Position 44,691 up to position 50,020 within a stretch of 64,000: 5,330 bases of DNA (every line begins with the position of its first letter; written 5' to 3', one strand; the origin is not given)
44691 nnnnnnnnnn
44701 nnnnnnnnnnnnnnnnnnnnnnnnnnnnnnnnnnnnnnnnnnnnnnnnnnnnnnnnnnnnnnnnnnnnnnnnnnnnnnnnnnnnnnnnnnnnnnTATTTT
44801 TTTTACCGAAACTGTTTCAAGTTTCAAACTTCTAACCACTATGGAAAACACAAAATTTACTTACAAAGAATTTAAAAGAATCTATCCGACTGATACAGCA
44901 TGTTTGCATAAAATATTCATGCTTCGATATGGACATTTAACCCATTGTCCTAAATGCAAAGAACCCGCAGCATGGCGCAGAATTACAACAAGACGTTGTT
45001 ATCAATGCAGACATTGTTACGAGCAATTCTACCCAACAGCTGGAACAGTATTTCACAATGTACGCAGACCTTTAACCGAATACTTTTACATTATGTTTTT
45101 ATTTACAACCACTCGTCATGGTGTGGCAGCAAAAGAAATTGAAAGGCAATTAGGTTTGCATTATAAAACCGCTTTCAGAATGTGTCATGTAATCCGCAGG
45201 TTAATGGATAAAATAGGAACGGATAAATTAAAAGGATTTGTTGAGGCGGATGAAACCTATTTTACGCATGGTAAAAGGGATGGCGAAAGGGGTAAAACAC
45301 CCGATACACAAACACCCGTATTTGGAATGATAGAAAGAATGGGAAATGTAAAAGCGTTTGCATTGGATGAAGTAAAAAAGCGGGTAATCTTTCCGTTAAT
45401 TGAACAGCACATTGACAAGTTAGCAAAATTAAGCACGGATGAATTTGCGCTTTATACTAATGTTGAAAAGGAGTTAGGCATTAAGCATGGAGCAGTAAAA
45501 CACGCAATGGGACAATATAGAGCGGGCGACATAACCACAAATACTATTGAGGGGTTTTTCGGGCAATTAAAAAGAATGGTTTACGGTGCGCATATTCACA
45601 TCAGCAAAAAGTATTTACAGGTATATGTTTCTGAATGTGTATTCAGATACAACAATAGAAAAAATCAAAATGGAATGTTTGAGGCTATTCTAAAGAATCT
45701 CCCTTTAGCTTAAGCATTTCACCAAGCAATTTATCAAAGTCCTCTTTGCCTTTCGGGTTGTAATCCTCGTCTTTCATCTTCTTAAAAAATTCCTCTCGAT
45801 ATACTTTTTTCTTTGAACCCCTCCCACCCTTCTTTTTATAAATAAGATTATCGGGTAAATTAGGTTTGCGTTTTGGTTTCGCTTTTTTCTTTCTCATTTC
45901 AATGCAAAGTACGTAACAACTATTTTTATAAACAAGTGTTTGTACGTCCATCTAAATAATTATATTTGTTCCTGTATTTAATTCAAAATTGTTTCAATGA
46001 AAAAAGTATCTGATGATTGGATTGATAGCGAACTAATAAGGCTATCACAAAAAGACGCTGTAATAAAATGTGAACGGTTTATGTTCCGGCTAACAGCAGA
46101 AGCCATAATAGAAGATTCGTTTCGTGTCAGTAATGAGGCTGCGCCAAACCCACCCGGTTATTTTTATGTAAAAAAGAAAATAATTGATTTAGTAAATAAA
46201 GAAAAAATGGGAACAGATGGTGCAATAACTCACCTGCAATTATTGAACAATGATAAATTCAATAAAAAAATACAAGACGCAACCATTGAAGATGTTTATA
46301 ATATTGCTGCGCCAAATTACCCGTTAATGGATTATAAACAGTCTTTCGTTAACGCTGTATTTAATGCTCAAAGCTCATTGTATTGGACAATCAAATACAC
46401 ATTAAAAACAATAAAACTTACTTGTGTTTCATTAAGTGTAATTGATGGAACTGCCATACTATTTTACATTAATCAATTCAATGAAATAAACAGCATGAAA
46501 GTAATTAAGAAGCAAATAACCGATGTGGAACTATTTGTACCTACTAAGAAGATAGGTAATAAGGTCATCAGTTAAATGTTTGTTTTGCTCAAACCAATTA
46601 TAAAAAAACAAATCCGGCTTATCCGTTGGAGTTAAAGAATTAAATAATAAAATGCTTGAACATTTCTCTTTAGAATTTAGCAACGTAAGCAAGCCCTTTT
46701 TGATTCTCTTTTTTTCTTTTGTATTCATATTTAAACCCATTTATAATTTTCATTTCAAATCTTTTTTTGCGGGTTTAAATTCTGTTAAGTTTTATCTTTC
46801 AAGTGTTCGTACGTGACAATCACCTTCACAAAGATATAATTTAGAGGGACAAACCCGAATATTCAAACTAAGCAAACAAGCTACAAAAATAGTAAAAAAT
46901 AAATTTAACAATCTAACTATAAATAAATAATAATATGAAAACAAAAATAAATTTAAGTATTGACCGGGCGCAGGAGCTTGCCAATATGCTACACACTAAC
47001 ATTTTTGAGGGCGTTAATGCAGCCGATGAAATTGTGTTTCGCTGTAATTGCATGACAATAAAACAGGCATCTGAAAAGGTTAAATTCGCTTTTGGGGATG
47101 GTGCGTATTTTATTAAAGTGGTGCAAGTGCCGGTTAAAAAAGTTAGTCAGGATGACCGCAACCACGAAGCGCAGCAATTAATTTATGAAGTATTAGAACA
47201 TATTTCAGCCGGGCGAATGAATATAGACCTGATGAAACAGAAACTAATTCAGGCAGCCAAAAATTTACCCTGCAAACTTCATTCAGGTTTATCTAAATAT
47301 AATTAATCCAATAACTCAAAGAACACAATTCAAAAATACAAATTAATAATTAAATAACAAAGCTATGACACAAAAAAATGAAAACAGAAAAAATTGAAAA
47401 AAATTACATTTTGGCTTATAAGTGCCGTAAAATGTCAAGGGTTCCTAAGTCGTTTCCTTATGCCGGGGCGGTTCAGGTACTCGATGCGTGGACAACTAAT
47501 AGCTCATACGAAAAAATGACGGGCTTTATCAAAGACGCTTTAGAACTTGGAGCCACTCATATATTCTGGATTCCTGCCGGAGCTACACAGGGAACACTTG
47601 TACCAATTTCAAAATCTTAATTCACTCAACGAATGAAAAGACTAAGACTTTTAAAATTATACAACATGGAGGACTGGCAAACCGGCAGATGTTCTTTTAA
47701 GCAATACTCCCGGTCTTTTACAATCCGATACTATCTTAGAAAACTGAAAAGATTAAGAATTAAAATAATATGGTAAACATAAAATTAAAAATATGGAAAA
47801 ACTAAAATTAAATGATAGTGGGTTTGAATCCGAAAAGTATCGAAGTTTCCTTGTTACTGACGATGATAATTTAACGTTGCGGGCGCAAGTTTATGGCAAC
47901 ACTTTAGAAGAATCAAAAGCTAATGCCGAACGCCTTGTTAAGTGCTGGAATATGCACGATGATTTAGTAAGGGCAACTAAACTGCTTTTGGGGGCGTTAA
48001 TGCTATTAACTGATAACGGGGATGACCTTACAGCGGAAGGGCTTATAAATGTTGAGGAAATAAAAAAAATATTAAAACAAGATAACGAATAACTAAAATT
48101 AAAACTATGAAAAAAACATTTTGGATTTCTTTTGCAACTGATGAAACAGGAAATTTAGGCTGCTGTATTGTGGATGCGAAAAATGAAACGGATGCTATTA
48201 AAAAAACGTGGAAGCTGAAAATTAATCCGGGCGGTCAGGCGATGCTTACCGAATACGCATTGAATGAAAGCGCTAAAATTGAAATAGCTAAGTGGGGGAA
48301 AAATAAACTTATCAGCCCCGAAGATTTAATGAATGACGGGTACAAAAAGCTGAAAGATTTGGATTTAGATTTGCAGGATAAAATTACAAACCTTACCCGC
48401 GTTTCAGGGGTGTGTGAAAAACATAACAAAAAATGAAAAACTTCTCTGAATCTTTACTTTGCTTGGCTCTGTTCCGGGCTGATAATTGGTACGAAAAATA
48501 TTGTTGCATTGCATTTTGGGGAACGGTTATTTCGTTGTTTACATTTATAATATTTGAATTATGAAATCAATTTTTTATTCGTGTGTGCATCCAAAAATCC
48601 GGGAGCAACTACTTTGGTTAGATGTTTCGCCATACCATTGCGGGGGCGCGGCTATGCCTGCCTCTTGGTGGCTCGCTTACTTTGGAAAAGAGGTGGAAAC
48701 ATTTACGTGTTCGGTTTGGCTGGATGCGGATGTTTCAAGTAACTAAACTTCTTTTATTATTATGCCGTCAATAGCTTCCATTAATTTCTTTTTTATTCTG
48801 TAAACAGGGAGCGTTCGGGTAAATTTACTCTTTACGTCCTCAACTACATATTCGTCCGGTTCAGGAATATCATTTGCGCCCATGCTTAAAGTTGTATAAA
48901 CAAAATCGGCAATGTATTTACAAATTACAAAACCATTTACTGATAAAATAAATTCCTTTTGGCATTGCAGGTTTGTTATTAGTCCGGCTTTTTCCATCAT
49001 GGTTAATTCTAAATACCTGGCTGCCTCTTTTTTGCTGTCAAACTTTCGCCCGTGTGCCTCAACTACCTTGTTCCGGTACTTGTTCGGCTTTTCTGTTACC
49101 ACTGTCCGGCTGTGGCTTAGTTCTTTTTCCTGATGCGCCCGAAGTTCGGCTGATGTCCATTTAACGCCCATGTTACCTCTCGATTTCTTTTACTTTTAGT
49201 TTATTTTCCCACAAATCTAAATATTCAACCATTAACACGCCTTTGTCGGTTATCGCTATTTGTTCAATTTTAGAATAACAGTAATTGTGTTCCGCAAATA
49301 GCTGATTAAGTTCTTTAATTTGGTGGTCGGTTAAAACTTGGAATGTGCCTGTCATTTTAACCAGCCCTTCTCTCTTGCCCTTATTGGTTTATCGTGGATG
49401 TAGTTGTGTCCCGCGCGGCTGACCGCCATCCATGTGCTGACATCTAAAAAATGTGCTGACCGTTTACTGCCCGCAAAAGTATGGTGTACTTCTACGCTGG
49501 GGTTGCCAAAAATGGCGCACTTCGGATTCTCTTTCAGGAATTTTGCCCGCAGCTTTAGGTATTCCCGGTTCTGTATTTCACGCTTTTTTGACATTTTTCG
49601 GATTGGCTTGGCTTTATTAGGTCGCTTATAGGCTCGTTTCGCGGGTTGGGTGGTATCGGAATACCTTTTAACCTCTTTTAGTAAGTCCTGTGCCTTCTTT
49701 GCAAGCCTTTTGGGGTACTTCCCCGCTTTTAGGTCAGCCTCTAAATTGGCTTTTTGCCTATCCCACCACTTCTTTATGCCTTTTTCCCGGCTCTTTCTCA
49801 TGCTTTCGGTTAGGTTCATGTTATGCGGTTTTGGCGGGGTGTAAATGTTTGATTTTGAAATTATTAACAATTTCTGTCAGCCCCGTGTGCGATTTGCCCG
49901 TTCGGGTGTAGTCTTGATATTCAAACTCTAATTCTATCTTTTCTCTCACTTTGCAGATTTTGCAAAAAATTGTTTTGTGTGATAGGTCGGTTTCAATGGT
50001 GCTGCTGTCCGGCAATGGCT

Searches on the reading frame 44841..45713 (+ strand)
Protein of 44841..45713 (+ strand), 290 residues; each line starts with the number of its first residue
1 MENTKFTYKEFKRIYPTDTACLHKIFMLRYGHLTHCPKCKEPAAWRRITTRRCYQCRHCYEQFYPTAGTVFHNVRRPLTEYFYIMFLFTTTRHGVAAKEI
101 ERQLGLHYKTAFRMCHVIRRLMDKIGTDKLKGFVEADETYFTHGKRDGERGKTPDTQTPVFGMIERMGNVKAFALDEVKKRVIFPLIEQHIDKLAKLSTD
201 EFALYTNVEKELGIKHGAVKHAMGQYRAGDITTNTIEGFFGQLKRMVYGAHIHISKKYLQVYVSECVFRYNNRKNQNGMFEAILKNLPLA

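Call 20: search_protein_families(library=pfam, proteins=[window:44841-45713:+], max_evalue=0.01)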
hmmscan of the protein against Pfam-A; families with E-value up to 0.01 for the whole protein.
window:44841-45713:+ (290 aa): 3 families
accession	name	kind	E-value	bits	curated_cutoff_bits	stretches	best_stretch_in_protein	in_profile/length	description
PF12762.13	DDE_Tnp_IS1595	-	3.1e-31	108.9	27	1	129-271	1-153/153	ISXO2-like transposase domain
PF12760.12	Zn_ribbon_IS1595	-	7.3e-06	26.3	25.4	1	16-62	1-46/46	Transposase zinc-ribbon domain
PF22943.2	HTH_68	-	0.0015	18.5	27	0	93-107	16-30/45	Putative helix-turn-helix domain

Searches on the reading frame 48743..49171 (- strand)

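Call 20: search_protein_families(library=pfam, proteins=[window:48743-49171:-], max_evalue=0.01)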
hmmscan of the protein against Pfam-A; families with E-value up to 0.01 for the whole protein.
window:48743-49171:- (142 aa): 1 family
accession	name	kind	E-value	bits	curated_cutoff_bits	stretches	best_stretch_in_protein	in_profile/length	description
PF06356.17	DUF1064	-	2.7e-10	41.1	24.7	1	30-132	2-98/117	Protein of unknown function (DUF1064)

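Call 50: search_protein_families(library=phrogs, proteins=[window:48743-49171:-], max_evalue=0.001)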
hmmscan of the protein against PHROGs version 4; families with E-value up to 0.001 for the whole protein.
window:48743-49171:- (142 aa): 2 families
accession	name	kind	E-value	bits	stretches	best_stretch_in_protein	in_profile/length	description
phrog_190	-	DNA, RNA and nucleotide metabolism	1.4e-28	101.2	1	13-142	159-281/338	Holliday junction resolvase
phrog_32087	-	unknown function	9.7e-14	52.4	1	85-142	18-67/67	-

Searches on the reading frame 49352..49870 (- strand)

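Call 20: search_protein_families(library=pfam, proteins=[window:49352-49870:-], max_evalue=0.01)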
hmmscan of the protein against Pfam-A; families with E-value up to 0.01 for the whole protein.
window:49352-49870:- (172 aa): 0 families

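Call 50: search_protein_families(library=phrogs, proteins=[window:49352-49870:-], max_evalue=0.001)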
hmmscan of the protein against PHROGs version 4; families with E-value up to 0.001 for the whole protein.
window:49352-49870:- (172 aa): 3 families
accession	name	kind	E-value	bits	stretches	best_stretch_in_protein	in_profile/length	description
phrog_7108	-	unknown function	7.6e-05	23.9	1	54-122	5-78/146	-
phrog_2323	-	DNA, RNA and nucleotide metabolism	0.00018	22.5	1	86-157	6-82/113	HNH endonuclease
phrog_144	-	DNA, RNA and nucleotide metabolism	0.00052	20.7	1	69-168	39-142/175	HNH endonuclease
